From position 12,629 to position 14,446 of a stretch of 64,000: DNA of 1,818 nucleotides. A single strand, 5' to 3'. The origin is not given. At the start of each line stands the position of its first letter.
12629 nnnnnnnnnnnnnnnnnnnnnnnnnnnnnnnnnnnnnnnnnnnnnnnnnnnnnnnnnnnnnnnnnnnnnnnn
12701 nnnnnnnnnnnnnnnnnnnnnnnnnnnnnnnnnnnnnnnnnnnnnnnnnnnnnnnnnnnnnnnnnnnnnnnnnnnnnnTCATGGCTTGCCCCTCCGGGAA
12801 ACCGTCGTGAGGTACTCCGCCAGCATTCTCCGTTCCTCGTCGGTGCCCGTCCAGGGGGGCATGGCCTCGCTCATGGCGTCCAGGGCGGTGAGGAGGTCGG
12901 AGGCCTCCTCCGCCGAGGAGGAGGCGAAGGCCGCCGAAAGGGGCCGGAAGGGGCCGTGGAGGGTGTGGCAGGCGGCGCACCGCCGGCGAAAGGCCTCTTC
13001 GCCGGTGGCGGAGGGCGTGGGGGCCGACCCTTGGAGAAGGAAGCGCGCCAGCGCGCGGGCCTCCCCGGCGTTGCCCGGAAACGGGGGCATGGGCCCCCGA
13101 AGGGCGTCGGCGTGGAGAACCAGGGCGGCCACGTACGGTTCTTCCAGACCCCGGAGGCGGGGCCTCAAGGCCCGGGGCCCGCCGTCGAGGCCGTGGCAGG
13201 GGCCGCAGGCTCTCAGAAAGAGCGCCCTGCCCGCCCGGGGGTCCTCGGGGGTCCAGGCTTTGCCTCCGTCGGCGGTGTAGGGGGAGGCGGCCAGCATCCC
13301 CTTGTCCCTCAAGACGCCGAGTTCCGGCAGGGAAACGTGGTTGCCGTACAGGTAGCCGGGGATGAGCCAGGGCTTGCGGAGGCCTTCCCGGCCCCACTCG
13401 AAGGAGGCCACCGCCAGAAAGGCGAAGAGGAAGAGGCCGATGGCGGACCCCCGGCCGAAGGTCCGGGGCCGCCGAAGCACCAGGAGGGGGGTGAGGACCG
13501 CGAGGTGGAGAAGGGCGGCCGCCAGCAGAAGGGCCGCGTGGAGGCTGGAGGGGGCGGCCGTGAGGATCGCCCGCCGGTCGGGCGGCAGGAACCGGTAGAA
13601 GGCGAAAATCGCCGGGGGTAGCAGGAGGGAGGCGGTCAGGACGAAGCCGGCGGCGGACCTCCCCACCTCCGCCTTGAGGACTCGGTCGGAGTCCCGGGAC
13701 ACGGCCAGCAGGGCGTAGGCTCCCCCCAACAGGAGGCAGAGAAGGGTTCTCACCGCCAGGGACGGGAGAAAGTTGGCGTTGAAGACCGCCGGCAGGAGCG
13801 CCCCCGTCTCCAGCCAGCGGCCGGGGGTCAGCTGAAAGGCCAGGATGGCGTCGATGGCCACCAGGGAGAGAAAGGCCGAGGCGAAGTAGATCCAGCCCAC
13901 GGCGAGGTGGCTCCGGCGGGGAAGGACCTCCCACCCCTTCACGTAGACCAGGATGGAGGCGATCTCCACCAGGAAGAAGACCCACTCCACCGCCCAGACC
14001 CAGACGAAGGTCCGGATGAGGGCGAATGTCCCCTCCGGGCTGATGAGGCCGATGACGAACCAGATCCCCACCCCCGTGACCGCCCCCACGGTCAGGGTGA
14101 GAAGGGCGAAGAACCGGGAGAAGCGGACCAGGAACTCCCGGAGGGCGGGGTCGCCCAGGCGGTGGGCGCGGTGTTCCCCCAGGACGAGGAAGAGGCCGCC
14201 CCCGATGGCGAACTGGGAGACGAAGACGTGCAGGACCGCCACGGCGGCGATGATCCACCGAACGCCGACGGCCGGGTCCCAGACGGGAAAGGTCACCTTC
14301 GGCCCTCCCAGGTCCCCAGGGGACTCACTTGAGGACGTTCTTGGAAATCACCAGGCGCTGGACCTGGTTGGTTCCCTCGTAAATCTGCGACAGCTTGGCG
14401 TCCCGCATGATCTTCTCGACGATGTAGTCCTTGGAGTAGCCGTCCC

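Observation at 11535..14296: Truncated CydA-like quinol oxidase subunit fused to a di-haem cytochrome c domain, translationally coupled to an uncharacterised 416-aa membrane partner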

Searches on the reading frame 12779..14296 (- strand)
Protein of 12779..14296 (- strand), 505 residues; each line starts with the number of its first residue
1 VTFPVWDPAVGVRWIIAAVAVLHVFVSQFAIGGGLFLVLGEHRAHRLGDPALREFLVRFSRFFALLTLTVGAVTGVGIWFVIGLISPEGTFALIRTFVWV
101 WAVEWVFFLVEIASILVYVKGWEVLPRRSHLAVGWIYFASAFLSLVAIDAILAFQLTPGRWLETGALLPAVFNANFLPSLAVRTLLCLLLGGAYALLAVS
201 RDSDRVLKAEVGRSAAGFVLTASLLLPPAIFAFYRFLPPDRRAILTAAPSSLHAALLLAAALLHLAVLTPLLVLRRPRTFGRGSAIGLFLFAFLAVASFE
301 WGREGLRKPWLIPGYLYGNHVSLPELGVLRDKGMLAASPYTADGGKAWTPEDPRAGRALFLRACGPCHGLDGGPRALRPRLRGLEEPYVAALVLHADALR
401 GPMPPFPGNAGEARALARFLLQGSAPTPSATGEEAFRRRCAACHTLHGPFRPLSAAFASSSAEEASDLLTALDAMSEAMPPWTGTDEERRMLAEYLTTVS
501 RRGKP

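Call 4: search_protein_families(library=pfam, proteins=[window:12779-14296:-], max_evalue=1)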
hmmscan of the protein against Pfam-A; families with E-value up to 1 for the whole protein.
window:12779-14296:- (505 aa): 4 families
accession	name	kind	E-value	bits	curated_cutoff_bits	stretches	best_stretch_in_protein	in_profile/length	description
PF13442.11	Cytochrome_CBB3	-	3.2e-17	63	27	2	430-496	4-68/68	Cytochrome C oxidase, cbb3-type, subunit III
PF01654.22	Cyt_bd_oxida_I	-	8.8e-10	38.1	26.2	1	13-179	3-176/418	Cytochrome bd terminal oxidase subunit I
PF00034.26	Cytochrom_C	-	1e-07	33.6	21.3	2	355-388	3-37/90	Cytochrome c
PF01277.22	Oleosin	-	0.036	14.3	25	1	254-299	20-65/113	Oleosin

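Call 6: find_homologous_proteins(query=window:12779-14296:-)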
Query window:12779-14296:- (505 aa): 673 proteins with E <= 0.001 among 8000 candidates; the best 120 are listed.
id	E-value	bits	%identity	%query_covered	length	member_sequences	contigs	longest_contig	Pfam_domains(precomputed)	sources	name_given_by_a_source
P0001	0.0e+0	1046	94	100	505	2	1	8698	PF13442.12,PF00034.27,PF01654.23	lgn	-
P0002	6.1e-288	974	86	100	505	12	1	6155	PF13442.12,PF01654.23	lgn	-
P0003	2.3e-282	956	85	100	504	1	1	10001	PF13442.12,PF00034.27,PF01654.23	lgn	-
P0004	3.4e-241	820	74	100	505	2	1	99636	PF13442.12,PF00034.27,PF01654.23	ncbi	ncbi:MAG: c-type cytochrome [Acidobacteriota bacterium]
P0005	6.0e-196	671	63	100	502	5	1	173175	PF13442.12,PF00034.27,PF01654.23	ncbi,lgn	-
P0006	1.8e-191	656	62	100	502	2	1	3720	PF13442.12,PF00034.27,PF01654.23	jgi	jgi:mono/diheme cytochrome c family protein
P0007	9.8e-156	538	54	99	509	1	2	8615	PF13442.12,PF00034.27,PF01654.23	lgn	-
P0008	6.6e-153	529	53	98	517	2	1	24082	PF13442.12,PF00034.27,PF01654.23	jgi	jgi:mono/diheme cytochrome c family protein/cytochrome bd-type quinol oxidase subunit 1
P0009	1.7e-148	514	52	98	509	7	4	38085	PF13442.12,PF01654.23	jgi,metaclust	jgi:mono/diheme cytochrome c family protein|metaclust:\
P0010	6.0e-139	483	48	99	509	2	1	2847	PF13442.12,PF01654.23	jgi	jgi:mono/diheme cytochrome c family protein/cytochrome bd-type quinol oxidase subunit 1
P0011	1.3e-138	482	48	98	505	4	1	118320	PF13442.12,PF01654.23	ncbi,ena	-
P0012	1.1e-132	462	46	100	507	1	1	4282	PF13442.12,PF01654.23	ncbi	-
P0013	3.9e-131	457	45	100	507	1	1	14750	PF13442.12,PF00034.27,PF01654.23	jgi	jgi:mono/diheme cytochrome c family protein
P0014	1.1e-126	442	48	98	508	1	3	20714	PF13442.12,PF00034.27,PF01654.23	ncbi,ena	-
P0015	3.8e-124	434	43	99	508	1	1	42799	PF13442.12,PF01654.23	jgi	-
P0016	1.7e-123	432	44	100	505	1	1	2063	PF13442.12,PF01654.23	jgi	jgi:mono/diheme cytochrome c family protein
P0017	4.0e-123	430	44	99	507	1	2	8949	PF13442.12,PF00034.27,PF01654.23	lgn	-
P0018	5.6e-122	427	46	100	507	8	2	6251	PF13442.12,PF00034.27,PF01654.23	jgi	jgi:mono/diheme cytochrome c family protein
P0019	2.9e-121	424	47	100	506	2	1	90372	PF13442.12,PF00034.27,PF01654.23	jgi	-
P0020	3.9e-121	424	44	99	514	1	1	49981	PF13442.12,PF01654.23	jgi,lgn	jgi:mono/diheme cytochrome c family protein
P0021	8.3e-120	420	45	100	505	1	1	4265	PF13442.12,PF00034.27,PF01654.23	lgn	-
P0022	1.5e-119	419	45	98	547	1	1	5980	PF13442.12,PF01654.23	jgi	jgi:mono/diheme cytochrome c family protein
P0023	1.7e-119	419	44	99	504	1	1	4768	PF13442.12,PF01654.23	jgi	jgi:mono/diheme cytochrome c family protein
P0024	9.0e-119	416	42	99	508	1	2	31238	PF13442.12,PF01654.23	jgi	-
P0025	9.4e-119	416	45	99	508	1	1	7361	PF13442.12,PF00034.27,PF01654.23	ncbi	-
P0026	1.4e-118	415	46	99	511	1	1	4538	PF13442.12,PF01654.23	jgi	jgi:mono/diheme cytochrome c family protein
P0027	3.0e-118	414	43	98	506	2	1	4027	PF13442.12,PF00034.27,PF01654.23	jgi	jgi:mono/diheme cytochrome c family protein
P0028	3.3e-118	414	43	98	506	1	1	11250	PF13442.12,PF01654.23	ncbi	ncbi:c-type cytochrome [candidate division KSB1 bacterium]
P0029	4.9e-118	414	44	98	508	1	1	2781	PF13442.12,PF00034.27,PF01654.23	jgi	jgi:mono/diheme cytochrome c family protein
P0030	7.2e-118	413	45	98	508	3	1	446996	PF13442.12,PF01654.23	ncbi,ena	-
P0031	9.8e-118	413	44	99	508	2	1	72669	PF13442.12,PF01654.23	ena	-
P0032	1.6e-117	412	43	100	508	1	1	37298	PF13442.12,PF00034.27,PF01654.23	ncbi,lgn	-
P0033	1.6e-117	412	42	100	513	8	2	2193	PF13442.12,PF00034.27,PF01654.23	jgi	-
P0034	3.2e-116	408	43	99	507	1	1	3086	PF13442.12,PF01654.23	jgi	jgi:mono/diheme cytochrome c family protein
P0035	6.5e-116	407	44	98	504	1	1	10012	PF13442.12,PF00034.27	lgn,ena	-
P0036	6.7e-116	407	44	98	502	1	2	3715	PF13442.12,PF00034.27,PF01654.23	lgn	-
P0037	1.1e-115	406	45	98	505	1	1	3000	PF13442.12,PF00034.27,PF01654.23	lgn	-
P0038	1.1e-115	406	42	98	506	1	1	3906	PF13442.12,PF01654.23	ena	-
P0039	2.4e-115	405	44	98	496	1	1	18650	PF13442.12,PF00034.27,PF01654.23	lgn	-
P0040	3.8e-115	404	43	98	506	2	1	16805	PF13442.12,PF00034.27,PF01654.23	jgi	jgi:mono/diheme cytochrome c family protein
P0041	9.1e-115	403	44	99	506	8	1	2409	PF13442.12,PF01654.23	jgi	jgi:mono/diheme cytochrome c family protein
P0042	1.8e-114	402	43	99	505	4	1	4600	PF13442.12,PF01654.23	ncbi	-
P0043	2.7e-114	401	41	98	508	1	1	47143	PF13442.12,PF01654.23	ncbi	ncbi:cytochrome ubiquinol oxidase subunit I [candidate division KSB1 bacterium]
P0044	3.9e-113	397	44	99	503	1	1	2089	PF13442.12,PF00034.27,PF01654.23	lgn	-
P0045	5.0e-113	397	41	99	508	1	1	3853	PF13442.12,PF01654.23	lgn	-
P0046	6.1e-113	397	40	99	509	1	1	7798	PF13442.12,PF00034.27,PF01654.23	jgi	jgi:mono/diheme cytochrome c family protein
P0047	8.1e-113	396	41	96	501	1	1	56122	PF13442.12,PF00034.27,PF01654.23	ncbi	-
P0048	3.3e-111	391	42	99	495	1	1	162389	PF13442.12,PF00034.27,PF01654.23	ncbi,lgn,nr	ncbi:MAG TPA: c-type cytochrome [Terriglobales bacterium]|nr:c-type cytochrome [Terriglobales bacter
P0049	4.5e-111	391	42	99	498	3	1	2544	PF13442.12,PF00034.27,PF01654.23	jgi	jgi:mono/diheme cytochrome c family protein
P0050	5.3e-111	390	44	100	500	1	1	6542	PF13442.12,PF01654.23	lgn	-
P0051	1.8e-110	389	43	100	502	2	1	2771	PF13442.12,PF01654.23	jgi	-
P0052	1.8e-110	389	42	100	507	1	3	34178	PF13442.12,PF01654.23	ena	-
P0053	2.1e-110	388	42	99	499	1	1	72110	PF13442.12,PF00034.27,PF01654.23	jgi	jgi:mono/diheme cytochrome c family protein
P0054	1.8e-109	385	41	98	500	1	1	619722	PF13442.12,PF00034.27,PF01654.23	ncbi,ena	-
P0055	4.9e-109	384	41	98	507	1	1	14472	PF13442.12,PF00034.27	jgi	jgi:mono/diheme cytochrome c family protein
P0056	1.2e-108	383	39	99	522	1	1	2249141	PF13442.12,PF00034.27,PF01654.23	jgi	jgi:mono/diheme cytochrome c family protein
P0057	5.7e-108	380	42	99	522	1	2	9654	PF13442.12,PF00034.27,PF01654.23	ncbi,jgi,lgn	ncbi:MAG: c-type cytochrome [Candidatus Eiseniibacteriota bacterium]|jgi:mono/diheme cytochrome c fa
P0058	8.4e-108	380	43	100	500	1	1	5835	PF13442.12,PF01654.23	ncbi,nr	ncbi:MAG: cytochrome ubiquinol oxidase subunit I [Holophaga sp.]|nr:cytochrome ubiquinol oxidase sub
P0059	1.5e-107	379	41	99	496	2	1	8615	PF13442.12,PF00034.27,PF01654.23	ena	-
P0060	3.3e-107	378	42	100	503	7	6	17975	PF13442.12,PF00034.27,PF01654.23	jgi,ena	-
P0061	6.7e-107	377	42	99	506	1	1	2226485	PF13442.12,PF01654.23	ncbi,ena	-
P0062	8.6e-107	377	43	100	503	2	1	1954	PF13442.12,PF00034.27,PF01654.23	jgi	-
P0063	8.9e-107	377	42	100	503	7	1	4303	PF13442.12,PF00034.27,PF01654.23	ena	-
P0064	1.1e-106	376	42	100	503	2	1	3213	PF13442.12,PF00034.27,PF01654.23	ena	-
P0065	1.2e-106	376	42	100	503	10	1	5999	PF13442.12,PF00034.27,PF01654.23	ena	-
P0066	1.8e-106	376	42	99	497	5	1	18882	PF13442.12,PF01654.23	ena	-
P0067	2.3e-106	375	39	99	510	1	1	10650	PF13442.12,PF00034.27,PF01654.23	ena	-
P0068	3.1e-106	375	40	100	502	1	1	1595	PF13442.12,PF01654.23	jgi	-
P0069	6.9e-106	374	42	98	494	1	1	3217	PF13442.12,PF01654.23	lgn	-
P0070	1.3e-105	373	42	100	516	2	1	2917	PF13442.12,PF00034.27,PF01654.23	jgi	jgi:mono/diheme cytochrome c family protein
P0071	1.8e-105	372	43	99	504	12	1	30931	PF13442.12,PF00034.27,PF01654.23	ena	-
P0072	2.0e-105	372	41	100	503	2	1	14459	PF13442.12,PF00034.27,PF01654.23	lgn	-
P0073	3.5e-105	371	41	99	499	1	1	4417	PF13442.12,PF00034.27,PF01654.23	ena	-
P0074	3.6e-105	371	39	97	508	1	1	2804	PF13442.12,PF00034.27,PF01654.23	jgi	jgi:mono/diheme cytochrome c family protein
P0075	6.0e-105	370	42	100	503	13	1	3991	PF13442.12,PF00034.27,PF01654.23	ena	-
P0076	9.8e-105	370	40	100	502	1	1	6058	PF13442.12,PF01654.23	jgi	-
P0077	1.5e-104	369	39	100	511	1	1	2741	PF14495.12,PF13442.12,PF00034.27,PF01654.23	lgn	-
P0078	1.6e-104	369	41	99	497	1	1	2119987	PF13442.12,PF00034.27,PF01654.23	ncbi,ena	-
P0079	3.6e-104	368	41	98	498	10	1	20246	PF13442.12,PF00034.27,PF01654.23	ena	-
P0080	3.9e-104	368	39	100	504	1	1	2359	PF13442.12,PF00034.27,PF01654.23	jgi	-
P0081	4.2e-104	368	42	99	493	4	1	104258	PF13442.12,PF00034.27,PF01654.23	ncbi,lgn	-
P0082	4.3e-104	368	42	98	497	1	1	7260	PF13442.12,PF01654.23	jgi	-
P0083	5.2e-104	367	39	99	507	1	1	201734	PF13442.12,PF00034.27,PF01654.23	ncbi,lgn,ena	-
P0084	7.0e-104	367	41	99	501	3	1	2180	PF13442.12,PF00034.27,PF01654.23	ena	-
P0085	8.0e-104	367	42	99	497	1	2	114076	PF13442.12,PF00034.27,PF01654.23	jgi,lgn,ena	jgi:cytochrome bd-type quinol oxidase subunit 1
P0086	1.4e-103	366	41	99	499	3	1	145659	PF13442.12,PF00034.27,PF01654.23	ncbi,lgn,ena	-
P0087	1.5e-103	366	40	99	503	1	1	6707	PF13442.12,PF00034.27,PF01654.23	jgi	-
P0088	1.8e-103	366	39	99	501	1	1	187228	PF13442.12,PF00034.27,PF01654.23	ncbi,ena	-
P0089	2.1e-103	365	40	100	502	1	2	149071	PF13442.12,PF00034.27,PF01654.23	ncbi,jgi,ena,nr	ncbi:MAG TPA: c-type cytochrome [Verrucomicrobiae bacterium]|nr:c-type cytochrome [Verrucomicrobiae 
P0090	2.4e-103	365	41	98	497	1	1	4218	PF13442.12,PF00034.27,PF01654.23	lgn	-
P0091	3.2e-103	365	40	99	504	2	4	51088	PF13442.12,PF00034.27,PF01654.23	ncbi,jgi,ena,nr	ncbi:MAG TPA: c-type cytochrome [Candidatus Eisenbacteria bacterium]|nr:c-type cytochrome [Candidatu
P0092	3.3e-103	365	41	100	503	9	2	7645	PF13442.12,PF00034.27,PF01654.23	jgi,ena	jgi:mono/diheme cytochrome c family protein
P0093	4.1e-103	364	39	99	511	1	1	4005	PF13442.12,PF00034.27,PF01654.23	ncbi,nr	ncbi:hypothetical protein GF420_15265 [candidate division GN15 bacterium]|nr:hypothetical protein [c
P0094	5.0e-103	364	40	99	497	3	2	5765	PF13442.12,PF00034.27,PF01654.23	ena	-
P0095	1.3e-102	363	41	100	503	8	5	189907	PF13442.12,PF00034.27,PF01654.23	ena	-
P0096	1.4e-102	363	41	99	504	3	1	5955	PF13442.12,PF00034.27,PF01654.23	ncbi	-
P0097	1.5e-102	363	41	99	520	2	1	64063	PF13442.12,PF00034.27,PF01654.23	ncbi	ncbi:MAG: c-type cytochrome [Acidobacteriota bacterium]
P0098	1.6e-102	362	40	100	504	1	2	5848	PF13442.12,PF00034.27,PF01654.23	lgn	-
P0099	1.9e-102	362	41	98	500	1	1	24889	PF13442.12,PF01654.23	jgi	-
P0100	1.9e-102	362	40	99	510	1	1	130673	PF13442.12,PF00034.27,PF01654.23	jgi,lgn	jgi:mono/diheme cytochrome c family protein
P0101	1.9e-102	362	39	99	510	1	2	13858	PF13442.12,PF00034.27,PF01654.23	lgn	-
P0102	1.9e-102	362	41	100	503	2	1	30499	PF13442.12,PF00034.27,PF01654.23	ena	-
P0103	2.2e-102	362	40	100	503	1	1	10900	PF13442.12,PF00034.27,PF01654.23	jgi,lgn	-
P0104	2.2e-102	362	40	98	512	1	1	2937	PF13442.12,PF00034.27,PF01654.23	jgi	-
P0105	3.7e-102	361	41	89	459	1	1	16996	PF13442.12,PF01654.23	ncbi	ncbi:c-type cytochrome, partial [candidate division KSB1 bacterium]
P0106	3.8e-102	361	40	100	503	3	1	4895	PF13442.12,PF00034.27,PF01654.23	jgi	-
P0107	3.9e-102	361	40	100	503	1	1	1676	PF13442.12,PF00034.27,PF01654.23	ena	-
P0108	4.1e-102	361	38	97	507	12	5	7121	PF13442.12,PF00034.27,PF01654.23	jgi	jgi:mono/diheme cytochrome c family protein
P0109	6.6e-102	360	39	99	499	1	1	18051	PF13442.12,PF00034.27,PF01654.23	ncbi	-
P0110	7.0e-102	360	38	99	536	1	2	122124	PF13442.12,PF00034.27,PF01654.23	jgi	jgi:mono/diheme cytochrome c family protein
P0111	8.0e-102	360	41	99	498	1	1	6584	PF13442.12,PF01654.23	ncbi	-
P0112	1.2e-101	360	39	100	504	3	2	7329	PF13442.12,PF00034.27,PF01654.23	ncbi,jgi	ncbi:MAG: c-type cytochrome [Candidatus Latescibacterota bacterium]|jgi:mono/diheme cytochrome c fam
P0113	1.2e-101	360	39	100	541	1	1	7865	PF13442.12,PF00034.27,PF01654.23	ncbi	-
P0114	1.3e-101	359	40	100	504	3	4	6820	PF13442.12,PF00034.27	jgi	jgi:mono/diheme cytochrome c family protein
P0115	1.8e-101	359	42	98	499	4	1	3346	PF13442.12,PF01654.23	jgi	-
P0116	2.1e-101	359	39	99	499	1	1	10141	PF13442.12,PF00034.27,PF01654.23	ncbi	-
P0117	2.2e-101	359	40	100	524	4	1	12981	PF13442.12,PF00034.27,PF01654.23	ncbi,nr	ncbi:MAG: hypothetical protein EHM23_14975 [Acidobacteria bacterium]|nr:MAG: hypothetical protein EH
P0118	2.8e-101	358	40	100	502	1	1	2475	PF13442.12,PF01654.23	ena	-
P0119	2.9e-101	358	40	98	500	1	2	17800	PF13442.12,PF00034.27,PF01654.23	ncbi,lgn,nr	ncbi:MAG TPA: c-type cytochrome [Terriglobales bacterium]|nr:c-type cytochrome [Terriglobales bacter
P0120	4.2e-101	358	40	100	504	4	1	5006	PF13442.12,PF00034.27,PF01654.23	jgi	jgi:mono/diheme cytochrome c family protein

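Call 22: search_solved_structures(query=A1, max_evalue=0.01, show_alignments=3)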
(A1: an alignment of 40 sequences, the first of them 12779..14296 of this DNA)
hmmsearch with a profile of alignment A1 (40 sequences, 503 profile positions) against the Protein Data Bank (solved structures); distinct sequences matched with E-value up to 0.01: 47.
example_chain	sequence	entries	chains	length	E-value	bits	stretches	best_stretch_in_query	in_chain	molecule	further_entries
9l08_A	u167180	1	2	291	3.6e-10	42.6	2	343-458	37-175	Covalently Connected Cytochrome c555 trimer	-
6xkx_p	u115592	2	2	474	8.5e-09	38.1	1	345-382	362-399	Cbb3-type cytochrome c oxidase subunit CcoP,Cytochrome c-type cyt cy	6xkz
7q21_C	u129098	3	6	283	1.4e-07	34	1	344-499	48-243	Cytochrome bc1 complex cytochrome c subunit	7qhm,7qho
5doq_A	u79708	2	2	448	2.7e-07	33.1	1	14-230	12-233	Bd-type quinol oxidase subunit I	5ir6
6hwh_M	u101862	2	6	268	3.4e-07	32.8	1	345-499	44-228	Cytochrome bc1 complex cytochrome c subunit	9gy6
8ovc_O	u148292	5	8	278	3.8e-07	32.6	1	345-499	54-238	Cytochrome bc1 complex cytochrome c subunit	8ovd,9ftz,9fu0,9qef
6adq_C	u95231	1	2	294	4.5e-07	32.4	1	345-499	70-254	Cytochrome bc1 complex cytochrome c subunit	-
8hcr_C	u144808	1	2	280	1e-06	31.2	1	345-498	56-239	Cytochrome bc1 complex cytochrome c subunit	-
7e1v_O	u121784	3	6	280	1e-06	31.2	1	345-498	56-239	Cytochrome bc1 complex cytochrome c subunit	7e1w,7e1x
7rh5_O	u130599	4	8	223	1.1e-06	31.1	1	351-499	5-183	Cytochrome bc1 complex cytochrome c subunit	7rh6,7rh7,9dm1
9krr_A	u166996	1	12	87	1.5e-06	30.6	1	350-423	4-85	Cytochrome c6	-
7y5e_GN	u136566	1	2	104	4.2e-06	29.2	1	343-421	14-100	Cytochrome c6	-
2v08_A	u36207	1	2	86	5.4e-06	28.8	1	351-422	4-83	CYTOCHROME C6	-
9wcx_U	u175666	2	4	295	6.6e-06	28.5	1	345-499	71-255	Cytochrome bc1 complex cytochrome c subunit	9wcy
6tr1_C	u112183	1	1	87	1.3e-05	27.6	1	428-499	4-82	Cytochrome c6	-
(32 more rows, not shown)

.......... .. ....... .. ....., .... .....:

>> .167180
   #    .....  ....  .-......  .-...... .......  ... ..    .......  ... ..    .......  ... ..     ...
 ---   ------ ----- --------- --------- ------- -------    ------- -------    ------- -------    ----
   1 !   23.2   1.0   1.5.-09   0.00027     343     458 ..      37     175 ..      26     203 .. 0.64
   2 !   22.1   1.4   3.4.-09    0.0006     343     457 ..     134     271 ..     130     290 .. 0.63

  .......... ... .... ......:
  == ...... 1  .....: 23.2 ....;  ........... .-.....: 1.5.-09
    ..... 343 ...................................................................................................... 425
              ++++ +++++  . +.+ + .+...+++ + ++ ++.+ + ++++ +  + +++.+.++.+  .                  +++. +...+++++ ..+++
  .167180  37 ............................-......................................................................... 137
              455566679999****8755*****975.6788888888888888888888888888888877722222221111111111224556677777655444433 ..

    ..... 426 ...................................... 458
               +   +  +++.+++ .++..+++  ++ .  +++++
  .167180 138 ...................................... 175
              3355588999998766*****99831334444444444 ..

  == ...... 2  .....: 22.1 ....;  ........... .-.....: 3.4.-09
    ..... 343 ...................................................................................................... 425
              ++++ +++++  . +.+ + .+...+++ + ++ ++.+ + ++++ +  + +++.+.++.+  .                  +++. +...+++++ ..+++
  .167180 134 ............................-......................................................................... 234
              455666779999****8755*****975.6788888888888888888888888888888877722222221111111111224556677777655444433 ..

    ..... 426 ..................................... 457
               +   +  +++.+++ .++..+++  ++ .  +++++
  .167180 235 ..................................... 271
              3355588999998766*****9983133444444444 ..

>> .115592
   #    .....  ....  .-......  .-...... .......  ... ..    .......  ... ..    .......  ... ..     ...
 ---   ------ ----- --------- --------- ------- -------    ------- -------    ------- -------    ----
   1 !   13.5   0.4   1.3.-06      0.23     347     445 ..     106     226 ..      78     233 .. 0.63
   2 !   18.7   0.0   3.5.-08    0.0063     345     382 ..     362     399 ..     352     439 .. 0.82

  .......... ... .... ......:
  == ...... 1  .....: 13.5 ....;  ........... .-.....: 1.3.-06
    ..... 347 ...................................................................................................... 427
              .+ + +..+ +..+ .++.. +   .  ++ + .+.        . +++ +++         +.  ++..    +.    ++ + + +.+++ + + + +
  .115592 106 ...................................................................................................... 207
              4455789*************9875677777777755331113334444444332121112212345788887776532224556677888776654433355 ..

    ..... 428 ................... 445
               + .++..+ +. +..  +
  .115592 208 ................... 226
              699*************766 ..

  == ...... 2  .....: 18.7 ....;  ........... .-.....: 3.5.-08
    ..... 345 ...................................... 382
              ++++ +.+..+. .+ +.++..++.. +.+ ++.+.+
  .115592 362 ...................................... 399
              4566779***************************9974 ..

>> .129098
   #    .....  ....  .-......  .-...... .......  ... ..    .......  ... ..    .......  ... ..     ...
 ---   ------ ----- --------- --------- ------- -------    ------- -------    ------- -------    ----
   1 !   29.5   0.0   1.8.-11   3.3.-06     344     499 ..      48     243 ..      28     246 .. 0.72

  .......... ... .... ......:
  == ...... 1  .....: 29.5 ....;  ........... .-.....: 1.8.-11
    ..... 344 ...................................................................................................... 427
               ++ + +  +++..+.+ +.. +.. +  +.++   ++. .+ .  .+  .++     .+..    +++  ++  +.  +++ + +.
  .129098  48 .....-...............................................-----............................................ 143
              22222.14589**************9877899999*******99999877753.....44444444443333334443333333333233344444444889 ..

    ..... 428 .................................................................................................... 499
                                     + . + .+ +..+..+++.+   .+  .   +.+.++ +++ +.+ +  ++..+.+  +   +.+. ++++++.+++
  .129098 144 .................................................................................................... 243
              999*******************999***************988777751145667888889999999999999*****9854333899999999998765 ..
